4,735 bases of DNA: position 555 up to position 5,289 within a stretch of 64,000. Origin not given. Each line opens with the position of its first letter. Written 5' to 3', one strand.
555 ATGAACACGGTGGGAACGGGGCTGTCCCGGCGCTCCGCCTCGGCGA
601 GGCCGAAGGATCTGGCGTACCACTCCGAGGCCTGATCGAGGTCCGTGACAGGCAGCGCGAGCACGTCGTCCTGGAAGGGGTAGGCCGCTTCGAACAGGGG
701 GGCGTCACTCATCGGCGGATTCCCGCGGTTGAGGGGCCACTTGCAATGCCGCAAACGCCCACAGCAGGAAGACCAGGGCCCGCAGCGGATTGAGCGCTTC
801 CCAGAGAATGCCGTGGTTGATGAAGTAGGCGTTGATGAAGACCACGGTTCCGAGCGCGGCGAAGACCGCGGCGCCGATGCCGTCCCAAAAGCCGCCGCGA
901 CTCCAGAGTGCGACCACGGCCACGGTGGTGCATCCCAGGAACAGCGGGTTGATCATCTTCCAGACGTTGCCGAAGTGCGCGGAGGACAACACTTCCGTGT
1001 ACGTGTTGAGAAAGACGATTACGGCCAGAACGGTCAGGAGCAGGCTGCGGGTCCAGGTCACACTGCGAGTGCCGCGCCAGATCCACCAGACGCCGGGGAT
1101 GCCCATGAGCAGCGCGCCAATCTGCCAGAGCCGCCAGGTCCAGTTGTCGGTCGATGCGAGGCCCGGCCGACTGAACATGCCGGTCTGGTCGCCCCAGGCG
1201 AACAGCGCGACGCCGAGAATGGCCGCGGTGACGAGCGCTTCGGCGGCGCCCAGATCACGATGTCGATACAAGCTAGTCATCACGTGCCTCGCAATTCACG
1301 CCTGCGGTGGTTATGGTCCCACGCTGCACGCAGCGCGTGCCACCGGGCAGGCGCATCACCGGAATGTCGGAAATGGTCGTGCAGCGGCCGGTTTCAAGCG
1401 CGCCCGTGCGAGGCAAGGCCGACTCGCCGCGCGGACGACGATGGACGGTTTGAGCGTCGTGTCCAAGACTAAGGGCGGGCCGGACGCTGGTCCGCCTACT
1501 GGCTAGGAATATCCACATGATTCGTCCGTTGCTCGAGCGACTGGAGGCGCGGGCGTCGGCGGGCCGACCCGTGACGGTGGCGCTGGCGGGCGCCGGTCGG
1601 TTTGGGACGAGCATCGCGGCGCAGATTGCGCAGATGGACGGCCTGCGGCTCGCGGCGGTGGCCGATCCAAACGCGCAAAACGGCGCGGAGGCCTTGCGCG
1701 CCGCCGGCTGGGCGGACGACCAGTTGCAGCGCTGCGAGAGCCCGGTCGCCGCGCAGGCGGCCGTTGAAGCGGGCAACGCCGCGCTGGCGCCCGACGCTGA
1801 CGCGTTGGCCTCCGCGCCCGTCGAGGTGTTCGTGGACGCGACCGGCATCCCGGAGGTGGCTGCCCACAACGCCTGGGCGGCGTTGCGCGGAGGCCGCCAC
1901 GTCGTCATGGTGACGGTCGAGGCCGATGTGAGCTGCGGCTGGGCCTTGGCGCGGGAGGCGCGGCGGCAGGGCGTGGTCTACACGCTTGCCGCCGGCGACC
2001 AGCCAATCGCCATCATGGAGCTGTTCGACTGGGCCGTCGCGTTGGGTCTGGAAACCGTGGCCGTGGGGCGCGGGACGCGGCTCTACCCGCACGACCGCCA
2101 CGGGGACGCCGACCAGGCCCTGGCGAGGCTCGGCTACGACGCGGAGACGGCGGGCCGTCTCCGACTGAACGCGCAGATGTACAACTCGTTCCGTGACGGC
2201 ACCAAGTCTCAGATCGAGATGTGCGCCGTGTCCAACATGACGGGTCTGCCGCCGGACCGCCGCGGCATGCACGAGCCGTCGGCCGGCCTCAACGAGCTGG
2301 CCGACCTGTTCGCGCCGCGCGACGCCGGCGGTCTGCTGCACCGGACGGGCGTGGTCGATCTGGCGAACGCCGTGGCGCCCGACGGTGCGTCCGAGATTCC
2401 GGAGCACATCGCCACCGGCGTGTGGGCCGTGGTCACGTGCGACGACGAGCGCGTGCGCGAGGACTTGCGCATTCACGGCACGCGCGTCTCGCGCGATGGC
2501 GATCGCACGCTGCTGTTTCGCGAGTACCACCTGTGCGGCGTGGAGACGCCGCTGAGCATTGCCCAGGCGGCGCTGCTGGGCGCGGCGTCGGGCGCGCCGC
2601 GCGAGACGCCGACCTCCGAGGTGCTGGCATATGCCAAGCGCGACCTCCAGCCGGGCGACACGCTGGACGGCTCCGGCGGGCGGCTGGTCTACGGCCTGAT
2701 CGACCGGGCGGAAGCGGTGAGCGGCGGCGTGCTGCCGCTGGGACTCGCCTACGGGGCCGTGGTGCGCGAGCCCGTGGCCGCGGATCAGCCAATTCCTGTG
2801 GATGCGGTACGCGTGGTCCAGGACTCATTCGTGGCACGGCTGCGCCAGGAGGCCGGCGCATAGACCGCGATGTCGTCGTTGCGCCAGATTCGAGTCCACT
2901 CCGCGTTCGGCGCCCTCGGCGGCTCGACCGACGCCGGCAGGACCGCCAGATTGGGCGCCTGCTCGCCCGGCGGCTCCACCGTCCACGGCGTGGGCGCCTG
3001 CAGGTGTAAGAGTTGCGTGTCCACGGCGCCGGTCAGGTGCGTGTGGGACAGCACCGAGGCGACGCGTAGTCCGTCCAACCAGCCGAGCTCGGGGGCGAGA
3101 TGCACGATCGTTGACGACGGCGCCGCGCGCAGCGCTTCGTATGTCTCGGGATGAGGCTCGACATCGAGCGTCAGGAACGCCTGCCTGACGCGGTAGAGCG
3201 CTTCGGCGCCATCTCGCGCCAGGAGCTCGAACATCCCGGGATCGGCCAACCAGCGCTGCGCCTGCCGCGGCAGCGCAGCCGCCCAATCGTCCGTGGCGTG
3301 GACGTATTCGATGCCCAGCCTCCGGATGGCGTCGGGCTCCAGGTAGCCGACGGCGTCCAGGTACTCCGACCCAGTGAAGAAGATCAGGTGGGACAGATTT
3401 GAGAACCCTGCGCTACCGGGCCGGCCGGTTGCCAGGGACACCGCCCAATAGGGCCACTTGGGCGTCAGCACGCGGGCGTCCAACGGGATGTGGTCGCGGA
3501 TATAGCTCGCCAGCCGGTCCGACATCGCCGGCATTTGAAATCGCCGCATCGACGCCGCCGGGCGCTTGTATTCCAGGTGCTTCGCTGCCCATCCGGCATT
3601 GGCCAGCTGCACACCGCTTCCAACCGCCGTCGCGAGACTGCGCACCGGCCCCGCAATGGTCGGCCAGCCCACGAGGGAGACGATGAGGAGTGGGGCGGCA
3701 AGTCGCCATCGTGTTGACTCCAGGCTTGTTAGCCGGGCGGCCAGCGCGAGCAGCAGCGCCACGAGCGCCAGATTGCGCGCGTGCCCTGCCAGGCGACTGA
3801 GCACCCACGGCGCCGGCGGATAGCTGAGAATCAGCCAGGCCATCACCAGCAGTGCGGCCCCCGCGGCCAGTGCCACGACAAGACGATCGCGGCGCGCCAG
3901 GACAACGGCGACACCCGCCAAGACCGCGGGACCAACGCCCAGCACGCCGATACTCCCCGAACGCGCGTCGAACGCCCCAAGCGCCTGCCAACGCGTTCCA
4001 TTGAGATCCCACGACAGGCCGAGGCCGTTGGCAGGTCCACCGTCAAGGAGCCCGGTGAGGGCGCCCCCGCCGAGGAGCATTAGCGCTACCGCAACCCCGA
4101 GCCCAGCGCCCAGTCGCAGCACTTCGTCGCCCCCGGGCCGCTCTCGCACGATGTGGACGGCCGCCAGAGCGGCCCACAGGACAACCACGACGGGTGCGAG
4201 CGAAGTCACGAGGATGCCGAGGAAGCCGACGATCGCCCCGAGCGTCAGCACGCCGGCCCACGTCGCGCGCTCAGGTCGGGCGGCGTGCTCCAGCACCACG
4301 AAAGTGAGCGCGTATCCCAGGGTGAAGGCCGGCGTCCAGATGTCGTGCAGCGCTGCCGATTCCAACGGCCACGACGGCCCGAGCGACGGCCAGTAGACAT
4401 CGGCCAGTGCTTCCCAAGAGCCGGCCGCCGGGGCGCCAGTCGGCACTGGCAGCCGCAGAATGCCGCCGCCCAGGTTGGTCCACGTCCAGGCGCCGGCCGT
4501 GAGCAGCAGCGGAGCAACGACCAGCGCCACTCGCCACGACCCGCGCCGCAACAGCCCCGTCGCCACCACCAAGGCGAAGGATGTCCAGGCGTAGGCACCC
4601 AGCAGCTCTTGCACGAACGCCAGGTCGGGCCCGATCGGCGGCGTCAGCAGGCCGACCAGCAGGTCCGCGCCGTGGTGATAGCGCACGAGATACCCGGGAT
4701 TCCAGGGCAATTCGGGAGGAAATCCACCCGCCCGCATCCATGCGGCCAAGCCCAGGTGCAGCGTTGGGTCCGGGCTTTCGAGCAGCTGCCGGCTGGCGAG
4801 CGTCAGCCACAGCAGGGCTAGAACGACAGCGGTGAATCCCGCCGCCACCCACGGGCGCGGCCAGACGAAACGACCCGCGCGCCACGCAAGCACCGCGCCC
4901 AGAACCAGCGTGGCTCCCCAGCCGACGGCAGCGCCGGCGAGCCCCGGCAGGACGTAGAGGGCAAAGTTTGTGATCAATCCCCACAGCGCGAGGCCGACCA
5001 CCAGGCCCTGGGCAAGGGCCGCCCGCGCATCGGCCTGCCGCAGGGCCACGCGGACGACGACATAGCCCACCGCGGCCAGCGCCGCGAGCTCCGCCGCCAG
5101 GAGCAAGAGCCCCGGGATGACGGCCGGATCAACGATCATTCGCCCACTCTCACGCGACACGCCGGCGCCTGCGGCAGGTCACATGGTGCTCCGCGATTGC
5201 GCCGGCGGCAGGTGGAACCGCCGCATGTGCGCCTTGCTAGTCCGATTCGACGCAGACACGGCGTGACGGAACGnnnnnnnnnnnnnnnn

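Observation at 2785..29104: Nine tandem same-strand paralogs of an unrecognised ~950-aa polytopic membrane protein occupy 26.3 kb with nothing interleaved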

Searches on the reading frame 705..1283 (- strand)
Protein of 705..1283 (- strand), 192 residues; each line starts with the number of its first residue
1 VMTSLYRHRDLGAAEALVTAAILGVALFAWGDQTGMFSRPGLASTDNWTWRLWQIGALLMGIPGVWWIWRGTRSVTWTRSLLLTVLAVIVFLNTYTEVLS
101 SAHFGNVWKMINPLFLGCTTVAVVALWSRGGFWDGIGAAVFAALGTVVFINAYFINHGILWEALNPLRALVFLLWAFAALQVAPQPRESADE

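Call 19: search_protein_families(library=pfam, proteins=[window:705-1283:-], max_evalue=0.001)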
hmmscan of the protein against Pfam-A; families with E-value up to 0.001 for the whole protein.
window:705-1283:- (192 aa): 1 family
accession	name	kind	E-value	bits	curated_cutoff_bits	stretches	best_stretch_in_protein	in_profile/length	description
PF01757.29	Acyl_transf_3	-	0.00099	18.7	31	0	23-180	91-256/326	Acyltransferase domain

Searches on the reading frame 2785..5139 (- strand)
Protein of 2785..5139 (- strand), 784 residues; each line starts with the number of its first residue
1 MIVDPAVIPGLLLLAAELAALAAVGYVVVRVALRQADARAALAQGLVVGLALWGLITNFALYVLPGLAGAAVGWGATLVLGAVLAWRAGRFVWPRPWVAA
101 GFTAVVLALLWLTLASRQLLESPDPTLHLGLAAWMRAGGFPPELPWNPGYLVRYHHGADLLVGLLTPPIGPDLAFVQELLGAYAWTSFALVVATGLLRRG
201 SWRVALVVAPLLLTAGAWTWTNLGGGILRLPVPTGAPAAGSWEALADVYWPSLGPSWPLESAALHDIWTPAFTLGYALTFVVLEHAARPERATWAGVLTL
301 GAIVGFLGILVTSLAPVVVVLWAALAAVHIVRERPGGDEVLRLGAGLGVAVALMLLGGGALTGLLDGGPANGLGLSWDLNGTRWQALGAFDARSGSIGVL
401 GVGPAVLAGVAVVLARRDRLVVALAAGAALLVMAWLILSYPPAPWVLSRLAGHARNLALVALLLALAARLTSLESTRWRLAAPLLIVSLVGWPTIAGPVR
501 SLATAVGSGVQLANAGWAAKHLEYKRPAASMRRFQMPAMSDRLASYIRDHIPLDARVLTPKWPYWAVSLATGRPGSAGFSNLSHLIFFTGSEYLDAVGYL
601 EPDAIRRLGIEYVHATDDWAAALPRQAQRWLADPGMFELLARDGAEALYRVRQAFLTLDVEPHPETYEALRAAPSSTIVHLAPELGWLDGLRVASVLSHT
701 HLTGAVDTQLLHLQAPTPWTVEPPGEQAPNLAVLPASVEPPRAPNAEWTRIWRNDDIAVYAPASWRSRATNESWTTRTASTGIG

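Call 5: search_protein_families(library=pfam, proteins=[window:2785-5139:-], max_evalue=1)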
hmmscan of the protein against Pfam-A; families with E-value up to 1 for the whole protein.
window:2785-5139:- (784 aa): 1 family
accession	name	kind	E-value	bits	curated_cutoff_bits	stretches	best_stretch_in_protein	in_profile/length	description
PF20604.3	DUF6798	-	0.063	13.5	26.9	1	542-574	5-36/61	Domain of unknown function (DUF6798)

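Call 6: search_protein_families(library=ncbifam, proteins=[window:2785-5139:-], max_evalue=1)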
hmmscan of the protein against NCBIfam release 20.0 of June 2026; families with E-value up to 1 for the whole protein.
window:2785-5139:- (784 aa): 0 families
